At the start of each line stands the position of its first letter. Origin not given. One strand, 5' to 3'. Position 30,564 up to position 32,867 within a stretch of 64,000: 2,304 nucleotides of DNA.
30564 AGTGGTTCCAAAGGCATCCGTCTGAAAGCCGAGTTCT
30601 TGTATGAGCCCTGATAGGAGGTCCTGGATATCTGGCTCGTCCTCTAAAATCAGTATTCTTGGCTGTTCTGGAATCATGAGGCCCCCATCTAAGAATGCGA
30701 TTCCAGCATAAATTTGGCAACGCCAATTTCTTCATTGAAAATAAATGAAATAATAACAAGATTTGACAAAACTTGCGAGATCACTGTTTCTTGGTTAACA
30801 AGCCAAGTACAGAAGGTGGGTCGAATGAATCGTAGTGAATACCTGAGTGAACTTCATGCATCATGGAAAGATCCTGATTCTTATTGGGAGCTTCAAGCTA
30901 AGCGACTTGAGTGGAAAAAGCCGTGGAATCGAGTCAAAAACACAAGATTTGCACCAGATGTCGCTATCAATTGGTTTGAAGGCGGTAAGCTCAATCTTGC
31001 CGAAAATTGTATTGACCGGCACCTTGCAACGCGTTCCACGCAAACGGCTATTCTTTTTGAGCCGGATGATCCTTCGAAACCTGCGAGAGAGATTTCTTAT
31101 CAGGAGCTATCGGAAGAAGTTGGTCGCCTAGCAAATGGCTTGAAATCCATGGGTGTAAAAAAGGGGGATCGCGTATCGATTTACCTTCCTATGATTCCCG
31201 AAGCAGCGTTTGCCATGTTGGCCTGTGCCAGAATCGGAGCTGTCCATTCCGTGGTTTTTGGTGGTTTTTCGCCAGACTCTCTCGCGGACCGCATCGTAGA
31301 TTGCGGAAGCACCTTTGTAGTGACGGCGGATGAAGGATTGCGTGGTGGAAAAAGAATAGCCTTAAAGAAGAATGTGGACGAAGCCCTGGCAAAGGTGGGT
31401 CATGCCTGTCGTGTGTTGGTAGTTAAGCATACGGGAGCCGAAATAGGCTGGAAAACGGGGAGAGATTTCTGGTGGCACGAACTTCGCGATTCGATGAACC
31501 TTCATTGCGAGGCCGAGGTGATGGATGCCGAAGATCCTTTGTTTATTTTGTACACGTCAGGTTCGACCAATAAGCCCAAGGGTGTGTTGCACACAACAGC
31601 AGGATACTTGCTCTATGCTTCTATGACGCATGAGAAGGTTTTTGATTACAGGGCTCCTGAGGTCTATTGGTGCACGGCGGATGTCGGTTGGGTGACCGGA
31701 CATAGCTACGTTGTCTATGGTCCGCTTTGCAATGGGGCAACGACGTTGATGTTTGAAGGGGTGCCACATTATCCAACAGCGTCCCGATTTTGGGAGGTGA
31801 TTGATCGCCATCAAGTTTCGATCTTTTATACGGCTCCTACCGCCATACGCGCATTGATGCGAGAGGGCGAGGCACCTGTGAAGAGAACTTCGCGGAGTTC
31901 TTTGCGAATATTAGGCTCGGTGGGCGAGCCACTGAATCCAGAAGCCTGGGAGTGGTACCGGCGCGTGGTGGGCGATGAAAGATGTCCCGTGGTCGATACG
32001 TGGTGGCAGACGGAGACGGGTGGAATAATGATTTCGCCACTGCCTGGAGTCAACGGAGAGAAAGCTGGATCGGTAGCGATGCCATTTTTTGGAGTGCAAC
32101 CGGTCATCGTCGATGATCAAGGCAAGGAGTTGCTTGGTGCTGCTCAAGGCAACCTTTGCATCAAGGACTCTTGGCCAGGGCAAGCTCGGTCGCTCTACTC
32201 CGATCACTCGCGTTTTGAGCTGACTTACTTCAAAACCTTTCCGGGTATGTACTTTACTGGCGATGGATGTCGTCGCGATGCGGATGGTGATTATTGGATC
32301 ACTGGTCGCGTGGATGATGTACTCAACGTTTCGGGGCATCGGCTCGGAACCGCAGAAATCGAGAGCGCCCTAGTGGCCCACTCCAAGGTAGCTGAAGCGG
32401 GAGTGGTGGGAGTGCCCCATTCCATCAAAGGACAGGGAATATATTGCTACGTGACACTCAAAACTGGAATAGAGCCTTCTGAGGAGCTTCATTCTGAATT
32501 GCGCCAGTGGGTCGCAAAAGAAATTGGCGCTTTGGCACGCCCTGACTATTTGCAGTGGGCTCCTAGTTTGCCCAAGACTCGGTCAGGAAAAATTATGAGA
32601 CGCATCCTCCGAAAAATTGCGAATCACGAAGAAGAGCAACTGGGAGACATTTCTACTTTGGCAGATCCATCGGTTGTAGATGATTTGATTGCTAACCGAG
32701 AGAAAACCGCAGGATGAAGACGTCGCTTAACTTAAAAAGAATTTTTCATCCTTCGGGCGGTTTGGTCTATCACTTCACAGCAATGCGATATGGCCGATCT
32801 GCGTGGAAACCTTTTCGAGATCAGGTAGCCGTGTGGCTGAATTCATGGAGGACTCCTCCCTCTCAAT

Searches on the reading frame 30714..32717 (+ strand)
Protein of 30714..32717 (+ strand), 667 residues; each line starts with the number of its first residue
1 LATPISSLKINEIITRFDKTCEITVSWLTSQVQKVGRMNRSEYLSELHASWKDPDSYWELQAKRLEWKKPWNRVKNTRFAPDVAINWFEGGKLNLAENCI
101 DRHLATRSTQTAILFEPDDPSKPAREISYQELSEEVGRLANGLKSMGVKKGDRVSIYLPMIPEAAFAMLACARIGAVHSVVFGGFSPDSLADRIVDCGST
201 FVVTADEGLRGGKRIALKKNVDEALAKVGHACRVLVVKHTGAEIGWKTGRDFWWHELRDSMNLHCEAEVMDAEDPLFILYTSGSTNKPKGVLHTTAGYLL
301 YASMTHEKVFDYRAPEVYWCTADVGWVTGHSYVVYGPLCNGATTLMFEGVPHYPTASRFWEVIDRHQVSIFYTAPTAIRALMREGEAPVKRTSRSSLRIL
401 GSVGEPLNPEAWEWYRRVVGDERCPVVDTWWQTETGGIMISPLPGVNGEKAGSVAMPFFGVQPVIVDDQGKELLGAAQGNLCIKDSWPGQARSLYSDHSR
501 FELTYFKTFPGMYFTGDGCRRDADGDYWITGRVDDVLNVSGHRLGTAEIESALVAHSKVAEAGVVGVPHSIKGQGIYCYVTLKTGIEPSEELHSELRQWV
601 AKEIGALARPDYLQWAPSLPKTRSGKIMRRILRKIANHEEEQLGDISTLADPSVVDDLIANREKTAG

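Call 68: find_encoding_contigs(protein=window:30714-32717:+, flank=10000, max_places=1)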
Protein window:30714-32717:+ (667 aa): no gene with exactly this product is on record in the collection.
